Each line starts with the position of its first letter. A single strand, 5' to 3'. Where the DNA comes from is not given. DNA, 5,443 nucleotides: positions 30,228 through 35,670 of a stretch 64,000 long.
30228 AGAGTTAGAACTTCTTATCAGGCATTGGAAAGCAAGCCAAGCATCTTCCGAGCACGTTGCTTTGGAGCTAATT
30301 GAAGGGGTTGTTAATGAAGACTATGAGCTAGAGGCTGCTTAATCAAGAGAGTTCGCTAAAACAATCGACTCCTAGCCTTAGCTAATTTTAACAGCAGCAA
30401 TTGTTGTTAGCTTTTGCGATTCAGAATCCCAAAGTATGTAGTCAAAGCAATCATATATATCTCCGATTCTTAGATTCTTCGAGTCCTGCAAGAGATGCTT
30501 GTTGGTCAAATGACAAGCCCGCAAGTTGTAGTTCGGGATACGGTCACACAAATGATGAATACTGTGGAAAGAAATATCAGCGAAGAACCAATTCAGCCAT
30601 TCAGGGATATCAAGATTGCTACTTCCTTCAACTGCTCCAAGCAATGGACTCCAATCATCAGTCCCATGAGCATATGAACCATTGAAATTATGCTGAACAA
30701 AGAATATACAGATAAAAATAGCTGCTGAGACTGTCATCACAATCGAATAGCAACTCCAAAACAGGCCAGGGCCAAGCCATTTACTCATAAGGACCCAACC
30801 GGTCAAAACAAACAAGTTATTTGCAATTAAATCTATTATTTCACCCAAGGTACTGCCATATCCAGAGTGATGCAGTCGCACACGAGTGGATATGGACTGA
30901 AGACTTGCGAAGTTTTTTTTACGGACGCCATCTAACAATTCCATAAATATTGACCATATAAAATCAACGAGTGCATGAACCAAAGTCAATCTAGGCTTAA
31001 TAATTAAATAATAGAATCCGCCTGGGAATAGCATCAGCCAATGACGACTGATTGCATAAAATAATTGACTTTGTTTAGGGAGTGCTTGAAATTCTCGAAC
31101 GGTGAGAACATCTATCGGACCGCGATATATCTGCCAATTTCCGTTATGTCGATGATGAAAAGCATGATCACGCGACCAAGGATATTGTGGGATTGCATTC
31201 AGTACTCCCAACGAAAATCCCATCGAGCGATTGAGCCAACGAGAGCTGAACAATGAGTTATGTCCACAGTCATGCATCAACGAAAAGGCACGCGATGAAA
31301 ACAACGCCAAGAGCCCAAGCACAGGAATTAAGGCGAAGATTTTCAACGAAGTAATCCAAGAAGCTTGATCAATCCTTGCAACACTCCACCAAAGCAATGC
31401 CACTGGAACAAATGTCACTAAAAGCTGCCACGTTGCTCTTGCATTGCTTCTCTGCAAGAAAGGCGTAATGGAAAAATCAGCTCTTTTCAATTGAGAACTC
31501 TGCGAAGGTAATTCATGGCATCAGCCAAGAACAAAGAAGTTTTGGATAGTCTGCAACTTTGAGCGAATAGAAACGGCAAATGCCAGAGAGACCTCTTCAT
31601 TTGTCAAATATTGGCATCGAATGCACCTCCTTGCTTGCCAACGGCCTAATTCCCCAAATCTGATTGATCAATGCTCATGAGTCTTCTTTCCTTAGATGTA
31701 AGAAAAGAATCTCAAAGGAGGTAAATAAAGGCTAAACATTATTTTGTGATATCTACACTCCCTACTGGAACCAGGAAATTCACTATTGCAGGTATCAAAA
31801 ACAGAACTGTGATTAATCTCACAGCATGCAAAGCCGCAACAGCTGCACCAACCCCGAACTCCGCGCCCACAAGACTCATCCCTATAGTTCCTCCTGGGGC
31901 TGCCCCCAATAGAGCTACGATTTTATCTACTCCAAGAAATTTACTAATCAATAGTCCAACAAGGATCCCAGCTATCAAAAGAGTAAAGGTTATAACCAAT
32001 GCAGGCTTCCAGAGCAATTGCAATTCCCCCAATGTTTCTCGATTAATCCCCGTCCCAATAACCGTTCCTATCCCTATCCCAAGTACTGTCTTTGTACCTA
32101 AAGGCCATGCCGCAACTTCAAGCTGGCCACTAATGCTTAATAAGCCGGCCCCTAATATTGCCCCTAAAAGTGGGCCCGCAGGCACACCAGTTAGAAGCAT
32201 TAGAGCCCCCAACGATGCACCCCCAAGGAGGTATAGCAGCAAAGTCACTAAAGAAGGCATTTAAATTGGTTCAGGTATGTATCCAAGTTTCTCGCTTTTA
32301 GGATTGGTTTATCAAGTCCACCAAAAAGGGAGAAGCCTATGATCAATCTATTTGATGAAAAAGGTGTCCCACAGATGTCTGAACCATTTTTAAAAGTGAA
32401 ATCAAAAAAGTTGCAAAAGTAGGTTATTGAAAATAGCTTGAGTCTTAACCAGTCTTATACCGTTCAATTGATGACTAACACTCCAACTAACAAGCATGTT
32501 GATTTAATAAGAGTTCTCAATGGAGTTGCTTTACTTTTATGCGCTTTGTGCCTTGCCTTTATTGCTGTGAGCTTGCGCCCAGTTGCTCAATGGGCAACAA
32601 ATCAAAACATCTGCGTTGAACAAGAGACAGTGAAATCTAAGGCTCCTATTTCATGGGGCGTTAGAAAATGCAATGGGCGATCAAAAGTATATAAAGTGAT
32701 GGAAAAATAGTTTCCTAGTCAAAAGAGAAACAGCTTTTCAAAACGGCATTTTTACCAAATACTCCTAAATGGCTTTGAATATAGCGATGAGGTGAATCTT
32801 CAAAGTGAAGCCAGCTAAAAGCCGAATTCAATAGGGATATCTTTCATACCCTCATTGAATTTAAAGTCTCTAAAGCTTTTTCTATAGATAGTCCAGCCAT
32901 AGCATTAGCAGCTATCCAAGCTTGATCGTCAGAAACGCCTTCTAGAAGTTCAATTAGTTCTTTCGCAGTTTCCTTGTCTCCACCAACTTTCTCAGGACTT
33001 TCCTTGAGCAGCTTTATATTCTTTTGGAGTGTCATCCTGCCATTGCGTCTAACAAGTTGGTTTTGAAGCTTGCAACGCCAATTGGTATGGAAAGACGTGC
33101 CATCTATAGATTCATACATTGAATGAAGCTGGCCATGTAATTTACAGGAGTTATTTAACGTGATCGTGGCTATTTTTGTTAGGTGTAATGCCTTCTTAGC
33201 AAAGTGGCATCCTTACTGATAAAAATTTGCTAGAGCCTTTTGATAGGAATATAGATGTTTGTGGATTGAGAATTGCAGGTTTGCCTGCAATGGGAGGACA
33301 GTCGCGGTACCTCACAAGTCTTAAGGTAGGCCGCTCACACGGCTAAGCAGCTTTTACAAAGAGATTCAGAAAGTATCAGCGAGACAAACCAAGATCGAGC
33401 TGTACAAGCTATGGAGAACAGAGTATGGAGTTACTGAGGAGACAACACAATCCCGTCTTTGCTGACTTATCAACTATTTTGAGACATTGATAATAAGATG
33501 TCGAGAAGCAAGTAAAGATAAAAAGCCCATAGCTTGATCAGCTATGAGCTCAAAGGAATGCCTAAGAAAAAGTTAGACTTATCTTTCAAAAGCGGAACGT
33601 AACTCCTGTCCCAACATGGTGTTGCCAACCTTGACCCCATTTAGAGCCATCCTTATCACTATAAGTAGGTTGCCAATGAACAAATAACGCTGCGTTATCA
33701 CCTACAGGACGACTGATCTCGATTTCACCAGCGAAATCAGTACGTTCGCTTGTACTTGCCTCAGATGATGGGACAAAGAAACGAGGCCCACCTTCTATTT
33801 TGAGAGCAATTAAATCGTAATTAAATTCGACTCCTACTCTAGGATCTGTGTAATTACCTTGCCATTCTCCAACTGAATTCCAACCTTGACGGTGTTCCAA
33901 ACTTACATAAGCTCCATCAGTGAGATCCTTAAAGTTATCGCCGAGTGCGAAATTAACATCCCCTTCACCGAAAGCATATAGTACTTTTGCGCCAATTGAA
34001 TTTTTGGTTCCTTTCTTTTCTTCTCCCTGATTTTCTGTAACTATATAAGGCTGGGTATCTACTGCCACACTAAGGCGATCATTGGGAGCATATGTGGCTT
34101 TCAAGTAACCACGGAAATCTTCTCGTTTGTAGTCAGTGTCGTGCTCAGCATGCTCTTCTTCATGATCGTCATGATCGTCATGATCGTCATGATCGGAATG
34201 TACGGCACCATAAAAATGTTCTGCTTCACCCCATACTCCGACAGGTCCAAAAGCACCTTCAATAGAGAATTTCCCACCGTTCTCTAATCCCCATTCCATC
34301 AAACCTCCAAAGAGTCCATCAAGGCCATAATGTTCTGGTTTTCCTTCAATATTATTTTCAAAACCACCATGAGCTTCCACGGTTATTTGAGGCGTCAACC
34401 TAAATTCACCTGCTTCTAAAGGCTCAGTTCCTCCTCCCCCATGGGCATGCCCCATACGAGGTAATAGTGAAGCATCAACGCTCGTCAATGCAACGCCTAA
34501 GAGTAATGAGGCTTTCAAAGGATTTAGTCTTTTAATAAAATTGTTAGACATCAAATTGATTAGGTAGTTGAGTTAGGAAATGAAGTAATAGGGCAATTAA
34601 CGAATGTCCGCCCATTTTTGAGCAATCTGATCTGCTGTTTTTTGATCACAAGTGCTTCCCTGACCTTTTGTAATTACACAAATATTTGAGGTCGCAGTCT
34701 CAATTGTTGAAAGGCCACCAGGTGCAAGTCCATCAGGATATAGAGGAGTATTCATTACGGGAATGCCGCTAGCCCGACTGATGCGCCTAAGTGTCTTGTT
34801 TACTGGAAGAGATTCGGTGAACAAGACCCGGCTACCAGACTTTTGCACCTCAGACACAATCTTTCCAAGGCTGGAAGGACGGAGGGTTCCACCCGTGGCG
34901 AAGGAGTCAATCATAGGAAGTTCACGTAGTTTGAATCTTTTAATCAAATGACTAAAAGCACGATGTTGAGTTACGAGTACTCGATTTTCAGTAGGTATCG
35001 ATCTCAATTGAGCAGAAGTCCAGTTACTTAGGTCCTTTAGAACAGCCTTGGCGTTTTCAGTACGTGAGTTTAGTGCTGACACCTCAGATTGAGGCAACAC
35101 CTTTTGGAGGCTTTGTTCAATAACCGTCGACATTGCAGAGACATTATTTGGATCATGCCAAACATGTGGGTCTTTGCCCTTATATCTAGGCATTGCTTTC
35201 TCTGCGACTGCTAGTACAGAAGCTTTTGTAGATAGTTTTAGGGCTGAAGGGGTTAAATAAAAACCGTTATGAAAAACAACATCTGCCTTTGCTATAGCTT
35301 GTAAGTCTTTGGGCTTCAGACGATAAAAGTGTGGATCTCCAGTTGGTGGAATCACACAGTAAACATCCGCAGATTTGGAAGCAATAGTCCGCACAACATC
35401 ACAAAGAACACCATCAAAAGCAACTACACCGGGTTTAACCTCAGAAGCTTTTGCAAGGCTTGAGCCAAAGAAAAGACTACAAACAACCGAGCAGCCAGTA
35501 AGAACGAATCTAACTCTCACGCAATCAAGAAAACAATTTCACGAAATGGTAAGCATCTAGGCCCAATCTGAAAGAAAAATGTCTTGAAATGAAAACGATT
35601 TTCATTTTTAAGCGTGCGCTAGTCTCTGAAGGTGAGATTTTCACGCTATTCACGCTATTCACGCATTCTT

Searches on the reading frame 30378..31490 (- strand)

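Call 26: search_protein_families(library=pfam, proteins=[window:30378-31490:-], max_evalue=0.001)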
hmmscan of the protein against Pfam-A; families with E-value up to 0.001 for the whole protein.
window:30378-31490:- (370 aa): 1 family
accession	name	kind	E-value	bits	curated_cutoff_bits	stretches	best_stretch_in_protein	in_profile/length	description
PF00487.30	FA_desaturase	-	7.5e-23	82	29.7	1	56-336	10-244/253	Fatty acid desaturase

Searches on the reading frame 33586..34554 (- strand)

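Call 41: search_protein_families(library=pfam, proteins=[window:33586-34554:-], max_evalue=0.01)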
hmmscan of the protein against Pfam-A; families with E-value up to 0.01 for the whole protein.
window:33586-34554:- (322 aa): 1 family
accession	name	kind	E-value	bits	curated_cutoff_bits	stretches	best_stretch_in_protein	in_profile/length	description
PF24653.1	Phage_OMP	-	4.5e-08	33.8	27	1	214-315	22-117/122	Cyanophage outer membrane protein like beta barrel domain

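Call 73: search_protein_families(library=ncbifam, proteins=[window:33586-34554:-], max_evalue=0.01)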
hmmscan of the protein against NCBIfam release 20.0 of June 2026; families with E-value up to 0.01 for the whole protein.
window:33586-34554:- (322 aa): 0 families

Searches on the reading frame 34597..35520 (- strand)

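Call 41: search_protein_families(library=pfam, proteins=[window:34597-35520:-], max_evalue=0.01)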
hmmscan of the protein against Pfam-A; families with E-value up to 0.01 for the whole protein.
window:34597-35520:- (307 aa): 1 family
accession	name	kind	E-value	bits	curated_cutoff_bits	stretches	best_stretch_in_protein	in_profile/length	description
PF01297.22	ZnuA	-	9.9e-44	150.2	29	1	33-267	2-241/263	Zinc-uptake complex component A periplasmic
